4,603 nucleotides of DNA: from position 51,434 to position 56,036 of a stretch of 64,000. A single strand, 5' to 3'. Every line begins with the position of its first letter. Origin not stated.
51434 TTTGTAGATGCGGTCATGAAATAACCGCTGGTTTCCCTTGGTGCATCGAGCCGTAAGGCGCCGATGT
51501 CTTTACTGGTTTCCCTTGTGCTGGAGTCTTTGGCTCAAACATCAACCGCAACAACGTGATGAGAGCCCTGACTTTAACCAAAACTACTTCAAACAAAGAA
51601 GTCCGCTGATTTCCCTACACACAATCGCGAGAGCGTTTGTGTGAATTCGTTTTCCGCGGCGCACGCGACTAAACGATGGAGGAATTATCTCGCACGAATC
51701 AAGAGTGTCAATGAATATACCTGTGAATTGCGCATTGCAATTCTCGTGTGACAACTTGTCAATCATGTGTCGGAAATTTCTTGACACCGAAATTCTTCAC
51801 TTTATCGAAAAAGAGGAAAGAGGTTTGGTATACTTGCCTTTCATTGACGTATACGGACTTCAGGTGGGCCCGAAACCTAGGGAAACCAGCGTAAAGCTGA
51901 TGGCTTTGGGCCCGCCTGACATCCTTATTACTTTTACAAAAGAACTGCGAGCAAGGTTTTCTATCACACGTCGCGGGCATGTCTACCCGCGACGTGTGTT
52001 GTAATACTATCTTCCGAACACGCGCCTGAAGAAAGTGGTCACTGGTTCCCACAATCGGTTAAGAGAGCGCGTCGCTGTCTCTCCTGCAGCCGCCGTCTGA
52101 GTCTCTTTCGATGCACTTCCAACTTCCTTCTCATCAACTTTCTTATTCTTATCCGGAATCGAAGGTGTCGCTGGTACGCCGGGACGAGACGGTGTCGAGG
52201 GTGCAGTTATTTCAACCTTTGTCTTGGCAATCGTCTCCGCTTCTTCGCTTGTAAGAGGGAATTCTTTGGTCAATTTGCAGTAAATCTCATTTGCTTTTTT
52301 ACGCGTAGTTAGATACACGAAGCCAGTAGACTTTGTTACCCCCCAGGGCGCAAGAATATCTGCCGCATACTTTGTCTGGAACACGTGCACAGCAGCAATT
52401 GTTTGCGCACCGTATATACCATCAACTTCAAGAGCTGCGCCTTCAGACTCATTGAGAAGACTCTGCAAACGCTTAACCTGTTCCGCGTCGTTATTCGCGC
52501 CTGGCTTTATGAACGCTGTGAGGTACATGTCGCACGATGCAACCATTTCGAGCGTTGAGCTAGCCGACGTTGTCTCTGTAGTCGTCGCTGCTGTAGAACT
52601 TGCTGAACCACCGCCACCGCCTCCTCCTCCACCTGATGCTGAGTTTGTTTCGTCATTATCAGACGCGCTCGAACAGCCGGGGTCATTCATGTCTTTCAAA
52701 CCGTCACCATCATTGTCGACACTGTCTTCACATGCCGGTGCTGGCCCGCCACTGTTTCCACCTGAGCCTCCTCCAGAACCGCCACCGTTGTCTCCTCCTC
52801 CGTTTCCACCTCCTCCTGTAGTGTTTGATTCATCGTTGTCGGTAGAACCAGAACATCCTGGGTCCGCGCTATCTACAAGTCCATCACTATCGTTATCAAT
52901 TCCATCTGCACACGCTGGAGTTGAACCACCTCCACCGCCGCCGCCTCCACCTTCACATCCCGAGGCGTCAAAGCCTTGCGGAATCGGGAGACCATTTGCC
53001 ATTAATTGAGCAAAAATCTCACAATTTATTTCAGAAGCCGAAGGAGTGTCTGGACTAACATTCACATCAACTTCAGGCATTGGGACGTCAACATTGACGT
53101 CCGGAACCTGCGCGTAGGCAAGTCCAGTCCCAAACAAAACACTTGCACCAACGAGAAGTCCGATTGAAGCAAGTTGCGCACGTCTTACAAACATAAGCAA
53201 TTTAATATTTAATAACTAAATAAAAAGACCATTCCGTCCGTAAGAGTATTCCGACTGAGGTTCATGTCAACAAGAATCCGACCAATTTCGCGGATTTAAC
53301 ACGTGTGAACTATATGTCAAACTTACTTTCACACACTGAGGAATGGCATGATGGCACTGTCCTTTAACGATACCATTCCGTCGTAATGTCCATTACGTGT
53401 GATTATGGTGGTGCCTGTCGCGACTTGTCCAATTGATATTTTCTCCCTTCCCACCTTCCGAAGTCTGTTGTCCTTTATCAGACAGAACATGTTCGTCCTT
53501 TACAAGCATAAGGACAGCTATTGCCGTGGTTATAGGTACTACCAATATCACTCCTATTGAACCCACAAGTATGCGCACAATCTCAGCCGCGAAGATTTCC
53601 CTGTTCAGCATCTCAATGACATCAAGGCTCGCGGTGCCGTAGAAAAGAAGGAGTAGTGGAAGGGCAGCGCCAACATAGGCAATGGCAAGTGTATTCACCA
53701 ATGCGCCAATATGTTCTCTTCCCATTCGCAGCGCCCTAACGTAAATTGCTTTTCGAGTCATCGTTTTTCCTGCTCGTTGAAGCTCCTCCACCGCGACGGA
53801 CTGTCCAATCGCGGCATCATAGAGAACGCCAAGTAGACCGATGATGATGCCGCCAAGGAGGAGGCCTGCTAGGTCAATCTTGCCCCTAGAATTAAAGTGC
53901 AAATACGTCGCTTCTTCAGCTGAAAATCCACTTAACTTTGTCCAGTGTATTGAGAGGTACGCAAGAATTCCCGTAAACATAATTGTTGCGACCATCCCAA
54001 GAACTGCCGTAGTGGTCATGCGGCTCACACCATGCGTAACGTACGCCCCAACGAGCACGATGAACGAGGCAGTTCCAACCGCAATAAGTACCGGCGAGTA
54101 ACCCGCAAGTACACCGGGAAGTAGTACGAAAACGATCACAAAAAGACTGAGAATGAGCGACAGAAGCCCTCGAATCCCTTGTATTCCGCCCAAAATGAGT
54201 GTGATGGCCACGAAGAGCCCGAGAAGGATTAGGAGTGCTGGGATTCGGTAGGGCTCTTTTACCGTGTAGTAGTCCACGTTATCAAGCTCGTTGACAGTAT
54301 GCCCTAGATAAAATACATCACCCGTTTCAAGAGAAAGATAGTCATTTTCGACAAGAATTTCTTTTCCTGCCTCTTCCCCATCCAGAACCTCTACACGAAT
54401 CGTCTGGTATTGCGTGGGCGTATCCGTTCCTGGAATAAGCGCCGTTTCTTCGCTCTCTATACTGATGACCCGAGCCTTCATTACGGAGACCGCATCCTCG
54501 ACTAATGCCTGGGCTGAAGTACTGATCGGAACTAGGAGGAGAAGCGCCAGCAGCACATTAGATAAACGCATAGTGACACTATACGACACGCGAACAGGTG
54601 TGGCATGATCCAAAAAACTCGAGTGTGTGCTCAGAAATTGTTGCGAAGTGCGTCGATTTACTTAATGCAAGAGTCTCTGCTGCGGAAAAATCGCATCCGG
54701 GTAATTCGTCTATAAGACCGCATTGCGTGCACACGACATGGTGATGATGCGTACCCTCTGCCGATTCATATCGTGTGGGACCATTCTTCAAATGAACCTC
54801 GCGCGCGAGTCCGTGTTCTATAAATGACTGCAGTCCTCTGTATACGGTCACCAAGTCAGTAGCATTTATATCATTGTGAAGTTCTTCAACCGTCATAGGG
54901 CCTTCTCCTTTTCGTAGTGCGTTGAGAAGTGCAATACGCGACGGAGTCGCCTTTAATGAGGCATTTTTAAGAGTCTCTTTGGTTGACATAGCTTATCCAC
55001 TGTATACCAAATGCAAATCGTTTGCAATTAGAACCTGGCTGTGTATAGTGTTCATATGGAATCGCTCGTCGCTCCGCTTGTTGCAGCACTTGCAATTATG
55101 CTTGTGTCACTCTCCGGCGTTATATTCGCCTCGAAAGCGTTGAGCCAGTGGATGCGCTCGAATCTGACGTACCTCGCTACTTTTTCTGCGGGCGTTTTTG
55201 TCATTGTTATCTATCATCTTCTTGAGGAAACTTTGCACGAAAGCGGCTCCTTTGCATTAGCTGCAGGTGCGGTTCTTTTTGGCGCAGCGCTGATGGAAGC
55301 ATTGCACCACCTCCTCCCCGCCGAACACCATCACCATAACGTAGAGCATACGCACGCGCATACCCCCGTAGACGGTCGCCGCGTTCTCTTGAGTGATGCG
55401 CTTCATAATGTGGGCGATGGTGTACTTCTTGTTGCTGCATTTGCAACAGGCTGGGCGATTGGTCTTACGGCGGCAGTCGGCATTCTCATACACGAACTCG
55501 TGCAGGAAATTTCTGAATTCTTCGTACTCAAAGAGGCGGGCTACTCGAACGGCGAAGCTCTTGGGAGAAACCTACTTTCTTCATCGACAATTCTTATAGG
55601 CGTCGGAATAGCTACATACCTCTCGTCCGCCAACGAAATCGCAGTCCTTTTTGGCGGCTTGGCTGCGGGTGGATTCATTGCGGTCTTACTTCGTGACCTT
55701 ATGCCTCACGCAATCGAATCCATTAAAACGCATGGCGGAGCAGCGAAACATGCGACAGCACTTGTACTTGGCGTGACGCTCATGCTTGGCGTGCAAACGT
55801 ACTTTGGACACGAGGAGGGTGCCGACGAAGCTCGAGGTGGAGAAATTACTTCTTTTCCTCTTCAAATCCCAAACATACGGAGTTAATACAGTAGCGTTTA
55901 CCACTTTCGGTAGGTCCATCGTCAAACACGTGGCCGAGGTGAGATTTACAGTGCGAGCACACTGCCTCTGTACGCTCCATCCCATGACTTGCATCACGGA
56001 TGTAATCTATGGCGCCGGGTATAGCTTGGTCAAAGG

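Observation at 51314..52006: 690-bp non-coding island with multiple hairpins and repeats: candidate structured ncRNA or complex regulatory leader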

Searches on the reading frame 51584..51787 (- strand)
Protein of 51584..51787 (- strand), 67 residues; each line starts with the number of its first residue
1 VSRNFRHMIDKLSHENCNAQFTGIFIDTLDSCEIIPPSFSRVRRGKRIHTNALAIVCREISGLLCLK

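Call 11: search_protein_families(library=pfam, proteins=[window:51584-51787:-], max_evalue=0.01)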
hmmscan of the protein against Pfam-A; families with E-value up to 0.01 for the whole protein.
window:51584-51787:- (67 aa): 0 families

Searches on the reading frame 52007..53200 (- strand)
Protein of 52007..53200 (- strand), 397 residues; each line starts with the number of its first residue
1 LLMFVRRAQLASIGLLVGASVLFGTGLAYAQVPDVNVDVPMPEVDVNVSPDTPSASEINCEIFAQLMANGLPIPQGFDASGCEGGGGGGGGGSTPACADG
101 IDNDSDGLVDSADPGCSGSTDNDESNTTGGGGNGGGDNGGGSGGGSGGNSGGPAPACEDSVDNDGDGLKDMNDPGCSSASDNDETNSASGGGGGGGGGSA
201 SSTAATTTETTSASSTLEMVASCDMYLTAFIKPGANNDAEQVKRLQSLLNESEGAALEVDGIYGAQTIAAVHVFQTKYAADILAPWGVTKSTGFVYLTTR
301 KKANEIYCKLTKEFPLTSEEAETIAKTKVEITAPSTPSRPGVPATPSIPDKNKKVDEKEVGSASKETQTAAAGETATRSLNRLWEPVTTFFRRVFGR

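Call 11: search_protein_families(library=pfam, proteins=[window:52007-53200:-], max_evalue=0.01)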
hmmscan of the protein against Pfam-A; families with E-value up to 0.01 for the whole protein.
window:52007-53200:- (397 aa): 2 families
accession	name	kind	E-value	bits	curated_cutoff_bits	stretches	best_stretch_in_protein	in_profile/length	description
PF01471.23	PG_binding_1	-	0.0001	22.8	23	1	240-278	3-41/57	Putative peptidoglycan binding domain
PF09374.15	PG_binding_3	-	0.0014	19.2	24.6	1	242-307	3-67/76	Predicted Peptidoglycan domain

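Call 85: search_protein_families(library=ncbifam, proteins=[window:52007-53200:-], max_evalue=0.01)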
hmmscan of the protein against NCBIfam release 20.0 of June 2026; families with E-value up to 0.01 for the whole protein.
window:52007-53200:- (397 aa): 3 families
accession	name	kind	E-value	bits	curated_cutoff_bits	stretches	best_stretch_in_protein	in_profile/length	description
NF033662.1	acid_disulf_rpt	repeat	3.8e-13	48.9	41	2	94-119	4-29/32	acidic double-disulfide repeat-containing protein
NF040573.1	holin_dep_muram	equivalog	8e-05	22.5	240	1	236-309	92-164/200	holin-associated N-acetylmuramidase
TIGR02869.1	spore_SleB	equivalog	0.0019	18.1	236.5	1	238-282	12-56/201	spore cortex-lytic enzyme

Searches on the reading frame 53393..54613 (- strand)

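Call 11: search_protein_families(library=pfam, proteins=[window:53393-54613:-], max_evalue=0.01)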
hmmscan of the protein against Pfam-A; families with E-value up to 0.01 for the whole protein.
window:53393-54613:- (406 aa): 1 family
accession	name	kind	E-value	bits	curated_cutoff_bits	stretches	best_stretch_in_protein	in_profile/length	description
PF07907.16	YibE_F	-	6.4e-64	216.2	27.2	1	127-367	1-240/241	YibE/F-like protein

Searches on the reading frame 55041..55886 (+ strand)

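Call 11: search_protein_families(library=pfam, proteins=[window:55041-55886:+], max_evalue=0.01)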
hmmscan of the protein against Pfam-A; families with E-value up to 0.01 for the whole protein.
window:55041-55886:+ (281 aa): 1 family
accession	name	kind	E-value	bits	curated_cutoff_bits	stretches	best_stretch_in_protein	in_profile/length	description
PF02535.28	Zip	-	1.3e-15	57.9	35.1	1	96-251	163-322/323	ZIP Zinc transporter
